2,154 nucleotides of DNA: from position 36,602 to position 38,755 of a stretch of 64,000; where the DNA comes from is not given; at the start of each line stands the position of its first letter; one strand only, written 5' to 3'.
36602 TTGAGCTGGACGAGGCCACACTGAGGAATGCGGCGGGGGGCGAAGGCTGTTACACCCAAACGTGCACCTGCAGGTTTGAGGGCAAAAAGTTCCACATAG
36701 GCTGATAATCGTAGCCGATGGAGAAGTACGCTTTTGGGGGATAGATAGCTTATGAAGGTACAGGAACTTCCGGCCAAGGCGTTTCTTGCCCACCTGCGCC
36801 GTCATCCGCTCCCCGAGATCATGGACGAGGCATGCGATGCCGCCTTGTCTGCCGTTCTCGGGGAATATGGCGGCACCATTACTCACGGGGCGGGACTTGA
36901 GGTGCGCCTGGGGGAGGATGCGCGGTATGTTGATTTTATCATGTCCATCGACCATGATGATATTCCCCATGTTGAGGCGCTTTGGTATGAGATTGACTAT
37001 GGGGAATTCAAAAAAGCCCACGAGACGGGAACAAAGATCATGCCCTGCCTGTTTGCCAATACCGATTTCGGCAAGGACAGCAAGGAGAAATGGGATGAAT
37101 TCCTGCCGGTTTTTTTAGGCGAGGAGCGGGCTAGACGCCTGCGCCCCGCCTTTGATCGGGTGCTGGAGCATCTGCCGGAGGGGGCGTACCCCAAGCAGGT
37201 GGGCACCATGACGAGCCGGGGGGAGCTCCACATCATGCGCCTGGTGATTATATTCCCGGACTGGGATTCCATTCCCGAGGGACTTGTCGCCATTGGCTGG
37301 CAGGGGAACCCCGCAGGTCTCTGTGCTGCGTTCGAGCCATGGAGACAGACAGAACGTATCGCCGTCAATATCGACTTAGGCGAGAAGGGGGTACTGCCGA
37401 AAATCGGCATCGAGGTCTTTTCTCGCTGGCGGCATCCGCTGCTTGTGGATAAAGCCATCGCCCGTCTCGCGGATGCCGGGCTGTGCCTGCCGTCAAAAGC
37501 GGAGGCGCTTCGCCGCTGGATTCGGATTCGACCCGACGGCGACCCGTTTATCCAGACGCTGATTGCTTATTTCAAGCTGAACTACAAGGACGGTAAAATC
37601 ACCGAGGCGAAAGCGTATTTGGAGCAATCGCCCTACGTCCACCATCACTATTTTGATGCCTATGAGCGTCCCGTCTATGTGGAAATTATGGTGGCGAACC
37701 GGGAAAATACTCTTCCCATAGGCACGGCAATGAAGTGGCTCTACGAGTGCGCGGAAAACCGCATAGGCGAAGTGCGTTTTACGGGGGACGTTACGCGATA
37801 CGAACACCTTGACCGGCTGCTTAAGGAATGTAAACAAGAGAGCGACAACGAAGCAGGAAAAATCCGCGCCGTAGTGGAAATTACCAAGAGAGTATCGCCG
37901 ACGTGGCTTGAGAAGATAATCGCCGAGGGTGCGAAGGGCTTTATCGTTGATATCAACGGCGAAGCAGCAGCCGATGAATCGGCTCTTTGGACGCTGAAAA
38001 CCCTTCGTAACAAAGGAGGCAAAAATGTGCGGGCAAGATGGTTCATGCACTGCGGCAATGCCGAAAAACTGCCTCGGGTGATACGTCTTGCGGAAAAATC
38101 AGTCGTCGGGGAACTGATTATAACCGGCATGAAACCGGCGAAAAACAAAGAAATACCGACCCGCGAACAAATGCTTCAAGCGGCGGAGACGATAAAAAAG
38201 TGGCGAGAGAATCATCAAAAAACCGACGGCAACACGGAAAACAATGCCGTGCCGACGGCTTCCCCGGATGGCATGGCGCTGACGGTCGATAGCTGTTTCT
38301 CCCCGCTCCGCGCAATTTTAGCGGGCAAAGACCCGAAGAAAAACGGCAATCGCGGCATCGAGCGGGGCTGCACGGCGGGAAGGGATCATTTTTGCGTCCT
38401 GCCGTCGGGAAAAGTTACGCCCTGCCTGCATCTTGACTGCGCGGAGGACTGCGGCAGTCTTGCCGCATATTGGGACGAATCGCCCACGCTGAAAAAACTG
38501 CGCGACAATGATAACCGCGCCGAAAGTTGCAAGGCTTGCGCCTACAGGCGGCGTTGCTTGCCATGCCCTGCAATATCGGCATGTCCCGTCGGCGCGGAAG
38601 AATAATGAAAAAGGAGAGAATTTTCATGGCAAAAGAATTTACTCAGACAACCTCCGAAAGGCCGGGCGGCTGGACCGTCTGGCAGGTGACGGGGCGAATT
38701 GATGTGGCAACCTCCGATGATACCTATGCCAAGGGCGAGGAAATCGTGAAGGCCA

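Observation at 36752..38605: Fusion of the unknown P-domain to a radical-SAM-like barrel that has lost the CxxxCxxC motif but keeps SPASM cysteines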

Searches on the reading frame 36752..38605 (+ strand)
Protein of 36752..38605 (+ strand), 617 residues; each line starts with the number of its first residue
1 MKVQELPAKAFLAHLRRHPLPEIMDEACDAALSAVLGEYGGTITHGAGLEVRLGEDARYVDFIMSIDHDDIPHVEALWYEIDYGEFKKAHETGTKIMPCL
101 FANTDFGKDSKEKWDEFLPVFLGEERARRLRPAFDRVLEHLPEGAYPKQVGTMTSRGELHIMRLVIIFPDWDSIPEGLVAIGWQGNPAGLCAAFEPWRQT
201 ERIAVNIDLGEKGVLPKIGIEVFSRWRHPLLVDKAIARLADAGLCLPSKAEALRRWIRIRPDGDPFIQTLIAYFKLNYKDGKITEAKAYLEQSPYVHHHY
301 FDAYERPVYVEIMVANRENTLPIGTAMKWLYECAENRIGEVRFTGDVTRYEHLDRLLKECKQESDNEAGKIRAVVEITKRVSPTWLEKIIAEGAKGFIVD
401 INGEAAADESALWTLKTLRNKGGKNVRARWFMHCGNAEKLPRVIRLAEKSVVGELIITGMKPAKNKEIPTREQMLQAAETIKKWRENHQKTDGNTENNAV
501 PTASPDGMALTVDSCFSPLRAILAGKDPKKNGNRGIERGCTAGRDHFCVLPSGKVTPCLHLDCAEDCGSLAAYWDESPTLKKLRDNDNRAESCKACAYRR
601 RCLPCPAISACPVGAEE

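Call 4: search_protein_families(library=pfam, proteins=[window:36752-38605:+], max_evalue=1)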
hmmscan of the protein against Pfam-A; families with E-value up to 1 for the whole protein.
window:36752-38605:+ (617 aa): 2 families
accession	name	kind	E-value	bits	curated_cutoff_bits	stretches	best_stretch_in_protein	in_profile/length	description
PF13186.11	SPASM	-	0.00055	20.6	21.5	1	540-596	1-66/67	Iron-sulfur cluster-binding domain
PF01842.31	ACT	-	0.18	12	27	1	30-75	15-58/66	ACT domain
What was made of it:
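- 38267..38602 (+): SPASM domain (aa 506-617) with cysteines C515, C540, C558, C593, C596, C602, C605 and C611. G553-x4-C558 fits the CX9-15GX4C element. Pfam SPASM E 5.5e-4, 20.6 bits, just under the 21.5 cut-off (call 4).
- On SPASM domain (PF13186 / TIGR04085): The Pfam score of 20.6 is just under the 21.5 cut-off (call 4).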

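Call 5: search_protein_families(library=ncbifam, proteins=[window:36752-38605:+], max_evalue=1)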
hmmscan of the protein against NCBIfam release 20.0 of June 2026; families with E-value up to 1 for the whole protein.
window:36752-38605:+ (617 aa): 10 families
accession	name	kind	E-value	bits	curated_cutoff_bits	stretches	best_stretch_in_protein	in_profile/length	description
TIGR04055.1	rSAM_NirJ2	equivalog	3.8e-08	33.2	500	1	535-609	231-307/326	putative heme d1 biosynthesis radical SAM protein NirJ2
TIGR04545.1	rSAM_ahbD_hemeb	equivalog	2.9e-06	26.9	500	1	529-607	238-319/339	heme b synthase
TIGR04250.1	SCM_rSAM_ScmE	equivalog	0.00058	18.9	400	1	532-614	245-336/358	SynChlorMet cassette radical SAM/SPASM protein ScmE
TIGR04085.1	rSAM_more_4Fe4S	domain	0.0025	18.2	27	1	540-606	1-75/93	SPASM domain-containing protein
TIGR04340.1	rSAM_ACGX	hypoth_equivalog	0.018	14.3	400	1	528-610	241-324/341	radical SAM/SPASM domain protein, ACGX system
TIGR02109.1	PQQ_syn_pqqE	equivalog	0.053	12.4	381.35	1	543-600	242-306/358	pyrroloquinoline quinone biosynthesis protein PqqE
TIGR04150.1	pseudo_rSAM_GG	subfamily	0.07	12.1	250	1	308-364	147-200/407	TIGR04150 pseudo-rSAM protein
NF045821.1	PgAcgDacpgdA1_Bac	equivalog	0.078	11.8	400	1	412-484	101-175/282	peptidoglycan-N-acetylglucosamine deacetylase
TIGR03962.1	mycofact_rSAM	equivalog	0.16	11.1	265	1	540-603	241-310/339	mycofactocin radical SAM maturase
TIGR04053.2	TIGR04053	equivalog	0.24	10.6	395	1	569-602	308-341/366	TIGR04053 family radical SAM/SPASM domain-containing protein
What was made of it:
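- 38267..38602 (+): NirJ2 and AhbD C-terminal matches (call 5).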

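Call 7: find_homologous_proteins(query=window:36752-38605:+, max_evalue=0.001)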
Query window:36752-38605:+ (617 aa): 221 proteins with E <= 0.001 among 8000 candidates; the best 120 are listed.
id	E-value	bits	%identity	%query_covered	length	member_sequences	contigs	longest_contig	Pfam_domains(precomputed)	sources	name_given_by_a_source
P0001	0.0e+0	1452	100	100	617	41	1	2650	-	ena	-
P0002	0.0e+0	1068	74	100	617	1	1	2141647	-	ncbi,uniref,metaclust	ncbi:hypothetical protein [Selenomonas sp. AB3002]|uniref:hypothetical protein n=1 Tax=Selenomonas s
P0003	0.0e+0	1062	74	100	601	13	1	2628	-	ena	-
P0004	0.0e+0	1057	73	100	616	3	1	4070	-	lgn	-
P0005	0.0e+0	1056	72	100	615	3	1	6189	-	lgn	-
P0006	0.0e+0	1011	70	99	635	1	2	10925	-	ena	-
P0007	1.6e-289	980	69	100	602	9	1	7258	-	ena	-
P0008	9.3e-281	951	66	99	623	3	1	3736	-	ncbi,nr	ncbi:MAG: hypothetical protein IJT82_08955 [Schwartzia sp.]|nr:hypothetical protein [Schwartzia sp. 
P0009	2.4e-246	837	62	98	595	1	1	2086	-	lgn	-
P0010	3.2e-230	784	59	99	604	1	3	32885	-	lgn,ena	-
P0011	3.2e-228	777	58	99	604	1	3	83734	-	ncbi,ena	-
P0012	8.8e-227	773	59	98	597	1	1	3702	-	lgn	-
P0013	1.2e-224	766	58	99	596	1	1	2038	-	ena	-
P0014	2.5e-224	764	58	98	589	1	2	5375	-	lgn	-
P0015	3.0e-224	764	58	99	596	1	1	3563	-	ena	-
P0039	7.6e-216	736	57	98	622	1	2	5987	PF13186.12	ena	-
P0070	5.9e-201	687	53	100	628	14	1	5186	PF13186.12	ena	-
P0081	4.3e-194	665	53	99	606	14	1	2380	PF13186.12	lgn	-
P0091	2.3e-192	659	49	99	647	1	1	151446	-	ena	-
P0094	3.0e-191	655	51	98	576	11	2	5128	PF13186.12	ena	-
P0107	3.5e-186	638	48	100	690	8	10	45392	-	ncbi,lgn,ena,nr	ncbi:MAG: hypothetical protein IKZ43_00120 [Acidaminococcaceae bacterium]|nr:hypothetical protein [A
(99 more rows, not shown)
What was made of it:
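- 36752..38605 (+): Whole ORF, 617 aa: ABBA-like domain fused to a pseudo-rSAM barrel and a SPASM domain. 221 homologues, the 120 listed almost all near full length (call 7).
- Checked: 221 homologues were found and the 120 best listed are almost all near full length (call 7).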

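Call 11: search_solved_structures(query=A1, max_evalue=10, show_alignments=3)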
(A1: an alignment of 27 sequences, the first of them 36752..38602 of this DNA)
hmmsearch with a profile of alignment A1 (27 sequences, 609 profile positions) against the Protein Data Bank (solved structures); distinct sequences matched with E-value up to 10: 6.
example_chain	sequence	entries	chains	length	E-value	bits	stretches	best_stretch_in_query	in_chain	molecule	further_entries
4d4e_A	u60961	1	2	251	1.2e-05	27.6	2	298-405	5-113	ARMADILLO REPEAT PROTEIN ARM00016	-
6c8v_A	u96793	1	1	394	0.00014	24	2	530-588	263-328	Coenzyme PQQ synthesis protein E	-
5mfb_A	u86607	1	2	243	0.0035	19.4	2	324-446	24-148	YIII(Dq)4CqI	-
3w0k_A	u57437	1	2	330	0.027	16.4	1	183-230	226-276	Bifunctional endomannanase/endoglucanase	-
5wgg_A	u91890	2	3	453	0.088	14.7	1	525-591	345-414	Radical SAM domain protein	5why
6qp1_A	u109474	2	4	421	0.28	13.1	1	59-105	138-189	Aminotransferase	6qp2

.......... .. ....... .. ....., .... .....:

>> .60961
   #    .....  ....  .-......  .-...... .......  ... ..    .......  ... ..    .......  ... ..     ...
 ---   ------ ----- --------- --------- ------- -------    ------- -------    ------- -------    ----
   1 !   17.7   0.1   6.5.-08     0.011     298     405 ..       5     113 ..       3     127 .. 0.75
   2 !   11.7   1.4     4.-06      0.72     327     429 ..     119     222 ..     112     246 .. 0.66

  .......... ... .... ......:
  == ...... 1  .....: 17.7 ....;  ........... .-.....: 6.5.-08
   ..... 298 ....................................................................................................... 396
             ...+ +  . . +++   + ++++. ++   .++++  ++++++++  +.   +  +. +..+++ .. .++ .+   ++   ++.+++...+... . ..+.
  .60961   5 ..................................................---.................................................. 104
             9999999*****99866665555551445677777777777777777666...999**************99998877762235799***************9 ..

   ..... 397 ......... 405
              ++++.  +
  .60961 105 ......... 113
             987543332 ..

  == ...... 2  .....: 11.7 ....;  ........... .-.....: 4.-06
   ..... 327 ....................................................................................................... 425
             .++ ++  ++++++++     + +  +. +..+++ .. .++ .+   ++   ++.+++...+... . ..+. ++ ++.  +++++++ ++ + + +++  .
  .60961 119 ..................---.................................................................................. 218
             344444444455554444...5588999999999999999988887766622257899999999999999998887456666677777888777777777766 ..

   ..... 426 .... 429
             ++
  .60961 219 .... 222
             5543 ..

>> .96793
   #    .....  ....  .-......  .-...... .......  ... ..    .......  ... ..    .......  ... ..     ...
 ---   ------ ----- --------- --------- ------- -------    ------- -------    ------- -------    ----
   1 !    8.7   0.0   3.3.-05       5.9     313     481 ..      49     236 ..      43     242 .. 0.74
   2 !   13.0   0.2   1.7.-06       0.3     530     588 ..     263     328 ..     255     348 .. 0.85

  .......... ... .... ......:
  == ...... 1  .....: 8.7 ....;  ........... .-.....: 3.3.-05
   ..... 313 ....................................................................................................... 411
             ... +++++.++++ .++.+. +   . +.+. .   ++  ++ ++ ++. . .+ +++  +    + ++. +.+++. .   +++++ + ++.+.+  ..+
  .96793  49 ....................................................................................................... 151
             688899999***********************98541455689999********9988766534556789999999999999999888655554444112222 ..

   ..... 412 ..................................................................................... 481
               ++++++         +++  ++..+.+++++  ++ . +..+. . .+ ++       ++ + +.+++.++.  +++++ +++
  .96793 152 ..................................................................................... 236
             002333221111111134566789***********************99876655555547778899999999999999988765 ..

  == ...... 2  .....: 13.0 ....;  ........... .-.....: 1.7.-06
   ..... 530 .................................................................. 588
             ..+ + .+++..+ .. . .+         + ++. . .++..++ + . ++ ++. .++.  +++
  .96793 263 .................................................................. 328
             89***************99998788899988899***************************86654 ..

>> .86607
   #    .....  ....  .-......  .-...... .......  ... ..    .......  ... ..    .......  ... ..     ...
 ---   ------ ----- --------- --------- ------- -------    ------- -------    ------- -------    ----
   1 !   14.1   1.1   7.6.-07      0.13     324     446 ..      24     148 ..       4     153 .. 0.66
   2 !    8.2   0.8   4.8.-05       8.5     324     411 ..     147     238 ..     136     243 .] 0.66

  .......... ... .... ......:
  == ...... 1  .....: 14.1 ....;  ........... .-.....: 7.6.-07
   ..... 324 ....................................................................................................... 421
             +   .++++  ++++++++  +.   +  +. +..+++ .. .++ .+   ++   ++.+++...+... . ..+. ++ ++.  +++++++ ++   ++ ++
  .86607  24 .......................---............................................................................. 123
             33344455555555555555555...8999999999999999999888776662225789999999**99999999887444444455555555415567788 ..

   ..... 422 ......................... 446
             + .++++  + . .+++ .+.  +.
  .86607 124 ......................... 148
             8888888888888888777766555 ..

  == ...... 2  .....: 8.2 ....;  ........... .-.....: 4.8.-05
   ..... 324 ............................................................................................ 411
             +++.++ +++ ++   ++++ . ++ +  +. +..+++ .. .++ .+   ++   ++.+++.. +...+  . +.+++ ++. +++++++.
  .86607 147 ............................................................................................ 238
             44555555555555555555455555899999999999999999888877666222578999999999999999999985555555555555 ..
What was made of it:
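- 37673..38266 (+): Degenerate radical-SAM (beta/alpha)6 half-barrel (aa 308-505). PqqE profile match over positions 313-481 (call 11).
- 37775..37789 (+): 'RFTGD' (aa 342-346), aligned to the SAM-binding 'LSGGE' motif of the active relatives. The PqqE HMM alignment pairs 'vrllGd' with 'vhlsGGEp' (call 11).
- On Radical SAM superfamily (PF04055): PqqE profile hit at 1.4e-4 (call 11).
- Checked: The PqqE profile match covers the barrel after the motif (call 11).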

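Call 17: predict_structure(alignment_id=A1)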
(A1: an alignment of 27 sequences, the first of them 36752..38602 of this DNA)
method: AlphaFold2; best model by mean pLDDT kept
length: 617 residues; sequences in the alignment: 27
mean_pLDDT: 82.3   pTM: 0.61
mean pLDDT of the five models: 82.3, 81.8, 81.7, 80.0, 78.0
residues with pLDDT >= 90: 287; 70-90: 215; 50-70: 70; < 50: 45
segments of 3 or more residues with pLDDT < 50: 1-3, 298-305, 490-506, 528-537, 615-617
pLDDT, mean of each block of 10 residues (from residue 1): 68 84 93 95 90 94 90 89 93 92 86 93 91 94 93 67 93 94 92 86 92 92 72 86 93 81 65 93 94 64 59 94 95 79 94 95 65 90 93 93 71 90 87 88 90 86 77 91 80 32 54 81 65 47 83 91 86 83 62 60 68 55
secondary structure, 60 per line:
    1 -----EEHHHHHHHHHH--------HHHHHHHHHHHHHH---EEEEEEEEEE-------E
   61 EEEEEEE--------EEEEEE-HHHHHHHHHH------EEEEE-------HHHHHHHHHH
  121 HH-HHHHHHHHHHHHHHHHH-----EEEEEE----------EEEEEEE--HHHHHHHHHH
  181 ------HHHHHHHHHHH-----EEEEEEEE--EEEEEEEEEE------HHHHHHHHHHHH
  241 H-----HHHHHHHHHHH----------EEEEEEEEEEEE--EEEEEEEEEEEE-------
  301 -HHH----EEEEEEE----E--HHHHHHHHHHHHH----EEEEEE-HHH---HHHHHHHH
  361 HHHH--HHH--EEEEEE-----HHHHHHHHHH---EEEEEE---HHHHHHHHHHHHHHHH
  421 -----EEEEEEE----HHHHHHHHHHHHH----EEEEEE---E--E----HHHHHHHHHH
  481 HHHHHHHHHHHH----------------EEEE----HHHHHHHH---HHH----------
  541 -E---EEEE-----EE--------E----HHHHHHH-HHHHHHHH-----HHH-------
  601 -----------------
elements in order: H8-17 H26-39 E43-52 E60-67 E76-81 H83-92 E99-103 H111-122 H124-140 E146-151 E162-168 H171-180 H187-197 E203-210 E213-222 H229-241 H247-257 E268-279 E282-293 E309-315 H323-335 E340-345 H353-364 E372-377 H383-392 E396-401 H405-420 E426-432 H437-449 E454-459 H471-492 E509-512 H517-524 E546-549 H570-576 H578-585
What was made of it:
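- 36752..38605 (+): AF2 model pLDDT 82.3 (call 17).
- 36752..37672 (+): N-domain (aa 1-307): predicted ABBA / PT-barrel fold with five alpha-alpha-beta-beta units. Superfamily-conserved residues: E50, D61, E80, D82, R156, R163, D208, G219, K249, K275, K287, Y289. DSSP of the model (call 17).
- On Radical SAM superfamily (PF04055): Six beta/alpha units in the model (call 17).
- On ABBA (PT-barrel) aromatic prenyltransferases: DSSP elements are in call 17.
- Checked: The model has six beta/alpha units (call 17).
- The AF2 model has pLDDT 82 (call 17). pTM is only 0.61, so the arrangement of the two modules relative to each other is not defined (call 17).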

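Call 19: fold_search(model_id=the predicted structure, library=pdb)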
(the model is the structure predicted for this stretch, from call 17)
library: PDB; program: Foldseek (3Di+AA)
matches with E <= 10: 1632; with E <= 0.001: 80
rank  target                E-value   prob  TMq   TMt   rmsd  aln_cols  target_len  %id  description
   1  5v1s_A                7.7e-10  1.00  0.37  0.51   5.6       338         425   15  Crystal structure of Streptococcus suis SuiB bound to S-adenosylmethionine (released 2017-08-30)
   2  5v1q_A                1.7e-09  1.00  0.36  0.50   5.9       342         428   14  Crystal structure of Streptococcus suis SuiB (released 2017-08-30)
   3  5v1s_B                4.7e-09  1.00  0.36  0.50   5.8       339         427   14  Crystal structure of Streptococcus suis SuiB bound to S-adenosylmethionine (released 2017-08-30)
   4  6c8v                  7.5e-09  1.00  0.34  0.64   5.3       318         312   17  X-ray structure of PqqE from Methylobacterium extorquens (released 2018-02-14)
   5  5v1t_A                8.4e-09  1.00  0.36  0.49   6.0       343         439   15  Crystal structure of Streptococcus suis SuiB bound to precursor peptide SuiA (released 2017-08-30)
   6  5v1q_B                1.0e-08  1.00  0.37  0.50   5.3       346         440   15  Crystal structure of Streptococcus suis SuiB (released 2017-08-30)
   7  7vob                  1.0e-07  1.00  0.31  0.54   7.3       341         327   14  The crystal structure of a Radical SAM Enzyme BlsE involved in the Biosynthesis of Blasticidin S (released 2022-05-04)
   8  2fb2_A                7.1e-07  1.00  0.28  0.49   7.9       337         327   13  Structure of the MoaA Arg17/266/268/Ala triple mutant (released 2006-05-09)
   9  5why_B                8.4e-07  1.00  0.33  0.46   5.5       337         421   13  Structural Insights into Thioether Bond Formation in the Biosynthesis of Sactipeptides (released 2017-07-26)
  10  8vpo                  1.1e-06  1.00  0.34  0.45   5.9       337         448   12  X-Ray Crystal Structure of TigE from Paramaledivibacter caminithermalis (released 2024-02-07)
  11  5why_A                2.5e-06  1.00  0.34  0.48   5.4       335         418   12  Structural Insights into Thioether Bond Formation in the Biosynthesis of Sactipeptides (released 2017-07-26)
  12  5wgg_A                3.6e-06  1.00  0.34  0.45   6.0       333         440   12  Structural Insights into Thioether Bond Formation in the Biosynthesis of Sactipeptides (released 2017-07-26)
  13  7jma                  7.7e-06  1.00  0.25  0.67   3.3       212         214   15  Crystal structure of the apo form of Nitrogenase iron-molybdenum cofactor biosynthesis enzyme NifB from Methanothermobac (released 2020-10-28)
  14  2fb2_B                8.1e-06  1.00  0.29  0.51   7.6       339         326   13  Structure of the MoaA Arg17/266/268/Ala triple mutant (released 2006-05-09)
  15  5jxm                  8.1e-06  1.00  0.31  0.49   6.6       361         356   13  Crystal Structure of Prenyltransferase PriB Apo Form (released 2016-06-08)
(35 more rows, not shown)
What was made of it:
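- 36752..37672 (+): Foldseek hits to PriB, TleC, 5-DMATS, FgaPT2 and AnaPT (call 19).
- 37673..38266 (+): Foldseek hits to SuiB, PqqE, CteB, TigE and SkfB (call 19).
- On Radical SAM superfamily (PF04055): Foldseek hits to SuiB, PqqE and CteB at E 1e-9 to 1e-6 (call 19).
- On ABBA (PT-barrel) aromatic prenyltransferases: Foldseek probability is 1.00 to PriB, TleC, 5-DMATS and FgaPT2 (call 19).
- Closest known: rSAM/SPASM RiPP maturases. Same: The predicted (beta/alpha)6 barrel plus SPASM fold is shared, and the module is homologous to them (calls 11, 19).
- Checked: Foldseek top hits are SuiB, PqqE, CteB, TigE and SkfB (call 19).
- It matches the N-half to PriB (E 8e-6), TleC, 5-DMATS and FgaPT2 (call 19).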
